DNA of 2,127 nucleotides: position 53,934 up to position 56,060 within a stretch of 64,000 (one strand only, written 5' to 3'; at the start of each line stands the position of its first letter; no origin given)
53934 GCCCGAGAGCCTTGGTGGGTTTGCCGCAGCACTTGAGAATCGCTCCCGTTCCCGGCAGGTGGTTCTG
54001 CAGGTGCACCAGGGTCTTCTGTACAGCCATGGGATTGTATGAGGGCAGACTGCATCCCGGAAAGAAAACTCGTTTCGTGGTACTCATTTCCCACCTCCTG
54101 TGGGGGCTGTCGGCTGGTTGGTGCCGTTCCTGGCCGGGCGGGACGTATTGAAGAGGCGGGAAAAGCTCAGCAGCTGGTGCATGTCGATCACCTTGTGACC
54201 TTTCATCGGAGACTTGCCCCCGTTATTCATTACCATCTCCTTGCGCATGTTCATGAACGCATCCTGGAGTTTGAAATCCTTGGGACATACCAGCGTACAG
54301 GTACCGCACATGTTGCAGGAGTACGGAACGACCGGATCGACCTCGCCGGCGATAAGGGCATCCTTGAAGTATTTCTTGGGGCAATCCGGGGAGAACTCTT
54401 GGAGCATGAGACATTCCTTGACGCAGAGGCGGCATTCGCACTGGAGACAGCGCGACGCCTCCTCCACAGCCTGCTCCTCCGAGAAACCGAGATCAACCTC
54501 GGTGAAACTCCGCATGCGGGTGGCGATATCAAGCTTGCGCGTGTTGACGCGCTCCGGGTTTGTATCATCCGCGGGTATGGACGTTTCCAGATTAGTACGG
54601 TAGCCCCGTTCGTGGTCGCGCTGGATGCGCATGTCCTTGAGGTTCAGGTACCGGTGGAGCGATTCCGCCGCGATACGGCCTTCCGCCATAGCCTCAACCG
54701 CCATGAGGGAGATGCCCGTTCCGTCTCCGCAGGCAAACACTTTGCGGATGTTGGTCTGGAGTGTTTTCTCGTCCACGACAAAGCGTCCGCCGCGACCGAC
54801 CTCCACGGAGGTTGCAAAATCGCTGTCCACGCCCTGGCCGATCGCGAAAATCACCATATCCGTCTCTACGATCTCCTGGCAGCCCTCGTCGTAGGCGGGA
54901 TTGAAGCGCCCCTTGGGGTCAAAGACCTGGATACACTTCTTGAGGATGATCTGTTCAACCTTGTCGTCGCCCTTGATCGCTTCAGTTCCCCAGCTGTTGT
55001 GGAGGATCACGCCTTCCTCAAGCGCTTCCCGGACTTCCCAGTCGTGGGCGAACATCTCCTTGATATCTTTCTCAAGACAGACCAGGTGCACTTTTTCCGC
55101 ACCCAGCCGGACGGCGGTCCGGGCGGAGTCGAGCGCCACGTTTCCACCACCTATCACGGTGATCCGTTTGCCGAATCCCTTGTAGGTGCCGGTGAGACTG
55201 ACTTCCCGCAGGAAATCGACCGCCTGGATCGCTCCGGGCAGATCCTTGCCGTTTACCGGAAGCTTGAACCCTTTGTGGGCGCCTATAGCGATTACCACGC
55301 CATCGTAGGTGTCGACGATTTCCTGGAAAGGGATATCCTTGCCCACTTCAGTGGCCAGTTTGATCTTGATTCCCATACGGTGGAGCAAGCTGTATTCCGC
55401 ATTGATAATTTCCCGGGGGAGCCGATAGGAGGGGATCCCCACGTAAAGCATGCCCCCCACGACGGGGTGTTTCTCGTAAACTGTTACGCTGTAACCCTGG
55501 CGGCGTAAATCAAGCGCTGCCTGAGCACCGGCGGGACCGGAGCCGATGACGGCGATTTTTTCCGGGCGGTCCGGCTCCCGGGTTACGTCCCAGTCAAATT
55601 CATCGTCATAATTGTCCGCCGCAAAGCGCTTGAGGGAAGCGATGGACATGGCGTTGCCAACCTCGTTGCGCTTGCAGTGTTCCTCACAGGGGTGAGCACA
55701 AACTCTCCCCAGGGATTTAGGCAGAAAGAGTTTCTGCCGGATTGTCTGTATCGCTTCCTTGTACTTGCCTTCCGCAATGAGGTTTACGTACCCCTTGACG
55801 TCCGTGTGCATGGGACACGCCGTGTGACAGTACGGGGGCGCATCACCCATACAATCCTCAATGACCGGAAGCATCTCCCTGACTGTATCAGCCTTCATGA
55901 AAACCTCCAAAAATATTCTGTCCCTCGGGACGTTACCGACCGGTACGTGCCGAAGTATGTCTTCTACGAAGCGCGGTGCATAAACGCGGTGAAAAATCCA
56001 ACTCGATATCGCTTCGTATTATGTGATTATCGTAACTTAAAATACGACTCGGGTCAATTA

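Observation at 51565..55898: Rhodanese-DedA fusion encoded beside HdrB-like and GltD-like Fe-S/flavin redox genes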

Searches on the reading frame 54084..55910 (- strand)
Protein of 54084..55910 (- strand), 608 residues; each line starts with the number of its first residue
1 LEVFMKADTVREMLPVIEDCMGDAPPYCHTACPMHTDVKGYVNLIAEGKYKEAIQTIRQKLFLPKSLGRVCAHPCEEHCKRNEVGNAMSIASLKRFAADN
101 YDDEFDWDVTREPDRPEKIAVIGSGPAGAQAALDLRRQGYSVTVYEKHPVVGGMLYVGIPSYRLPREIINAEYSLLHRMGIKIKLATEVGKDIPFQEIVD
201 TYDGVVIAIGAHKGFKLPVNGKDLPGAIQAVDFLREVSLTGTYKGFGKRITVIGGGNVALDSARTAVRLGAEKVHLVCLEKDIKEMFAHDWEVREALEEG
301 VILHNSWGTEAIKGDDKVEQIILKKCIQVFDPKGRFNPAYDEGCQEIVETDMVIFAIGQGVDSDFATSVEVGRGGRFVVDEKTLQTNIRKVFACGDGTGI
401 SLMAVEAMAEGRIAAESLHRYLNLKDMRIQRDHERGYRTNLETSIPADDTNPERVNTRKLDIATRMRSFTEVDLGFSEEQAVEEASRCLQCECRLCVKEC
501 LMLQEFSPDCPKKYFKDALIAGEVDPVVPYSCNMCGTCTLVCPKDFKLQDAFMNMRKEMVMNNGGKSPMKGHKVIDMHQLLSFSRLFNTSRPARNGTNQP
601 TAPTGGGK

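Call 3: search_protein_families(library=pfam, proteins=[window:54084-55910:-], max_evalue=0.01)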
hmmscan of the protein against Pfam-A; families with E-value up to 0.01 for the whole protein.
window:54084-55910:- (608 aa): 16 families
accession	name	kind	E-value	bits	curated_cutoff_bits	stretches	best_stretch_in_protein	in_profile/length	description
PF07992.20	Pyr_redox_2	-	2.3e-34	119.6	26.1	1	118-411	2-291/291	Pyridine nucleotide-disulphide oxidoreductase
PF14691.11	Fer4_20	-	4.9e-26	91.2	25.8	2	20-102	24-109/113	Dihydroprymidine dehydrogenase domain II, 4Fe-4S cluster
PF13738.12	Pyr_redox_3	-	4.9e-11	42.9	30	1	223-395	142-305/305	Pyridine nucleotide-disulphide oxidoreductase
PF00070.33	Pyr_redox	-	2.2e-10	41.3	22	1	249-324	1-80/82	Pyridine nucleotide-disulphide oxidoreductase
PF13450.12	NAD_binding_8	-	9.3e-09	35.9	21.9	1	121-156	1-36/68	NAD(P)-binding Rossmann-like domain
PF12831.13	FAD_oxidored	-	4.3e-07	30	27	1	119-155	2-38/416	FAD dependent oxidoreductase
PF01266.30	DAO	-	6.4e-07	29.7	27.9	1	118-152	1-35/353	FAD dependent oxidoreductase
PF01262.27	AlaDh_PNT_C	-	7.6e-07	29.2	23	0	241-272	21-53/214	Alanine dehydrogenase/PNT, C-terminal domain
PF13534.11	Fer4_17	-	4.7e-06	27.5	22.2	1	487-546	1-60/61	4Fe-4S dicluster domain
PF13241.12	NAD_binding_7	-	5e-06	27.5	22.1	1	247-296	7-55/104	Putative NAD(P)-binding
PF01134.28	GIDA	-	1.2e-05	25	22.1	0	118-148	1-31/391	Glucose inhibited division protein A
PF03486.20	HI0933_like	-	5.5e-05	23.2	50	1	118-152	2-36/244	HI0933-like protein Rossmann domain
PF00890.30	FAD_binding_2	-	6.5e-05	22.7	20.4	1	119-154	2-37/414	FAD binding domain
PF13183.11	Fer4_8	-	0.0002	22.3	27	1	484-545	1-67/68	4Fe-4S dicluster domain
PF01494.25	FAD_binding_3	-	0.0015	18.3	22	1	119-149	4-34/349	FAD binding domain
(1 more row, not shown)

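Call 4: search_protein_families(library=ncbifam, proteins=[window:54084-55910:-], max_evalue=0.01)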
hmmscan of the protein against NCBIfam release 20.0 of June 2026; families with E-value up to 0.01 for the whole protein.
window:54084-55910:- (608 aa): 95 families (the best 25 are shown)
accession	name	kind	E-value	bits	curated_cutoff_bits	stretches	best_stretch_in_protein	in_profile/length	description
NF009410.0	PRK12771.1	subfamily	2.2e-125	419.4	516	1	23-544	45-557/566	NAD(P)-binding protein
NF009454.0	PRK12814.1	equivalog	2.9e-119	399.3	916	1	15-501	91-581/657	putative NADPH-dependent glutamate synthase small subunit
NF010590.0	PRK13984.1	equivalog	4.3e-99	332.3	946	2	27-424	197-608/611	putative oxidoreductase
NF009414.0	PRK12778.1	equivalog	1.2e-85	288.3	1103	2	18-423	329-750/752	bifunctional dihydroorotate dehydrogenase B NAD binding subunit/NADPH-dependent glutamate synthase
TIGR01316.1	gltA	equivalog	7.9e-84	282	471.75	2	26-422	36-449/449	NADPH-dependent glutamate synthase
TIGR03315.1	Se_ygfK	equivalog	1.1e-82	278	835.3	1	9-554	432-946/1012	putative selenate reductase subunit YgfK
NF045663.1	diclust_near_Sec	equivalog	3.4e-82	276.7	530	2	17-213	9-201/759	pyridine nucleotide-disulfide oxidoreductase/dicluster-binding protein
TIGR01318.1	gltD_gamma_fam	subfamily_domain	7.6e-80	268.7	482.95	2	19-423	41-466/467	glutamate synthase, small subunit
NF009408.0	PRK12769.1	equivalog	1.3e-67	228.5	1003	2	27-427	235-656/659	formate-dependent uric acid utilization protein AegA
TIGR01317.1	GOGAT_sm_gam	subfamily_domain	4.9e-61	207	447.7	1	20-422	44-478/485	glutamate synthase small subunit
NF009413.0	PRK12775.1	equivalog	7.4e-60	202.8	1895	2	9-425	322-757/1006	putative trifunctional 2-polyprenylphenol hydroxylase/glutamate synthase subunit beta/ferritin domain-containing protein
NF009451.0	PRK12809.1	equivalog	7e-59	199.7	1154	1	27-421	218-633/639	formate-dependent uric acid utilization protein YgfT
NF009409.0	PRK12770.1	subfamily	3.1e-53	181.1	343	1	110-427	12-355/360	putative glutamate synthase subunit beta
NF009415.0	PRK12779.1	equivalog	3.7e-44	150.9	1519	1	30-437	212-641/944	putative bifunctional glutamate synthase subunit beta/2-polyprenylphenol hydroxylase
NF045599.1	bili_reduct_long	exception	3e-18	65.4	750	1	112-287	377-543/641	bilirubin reductase, long form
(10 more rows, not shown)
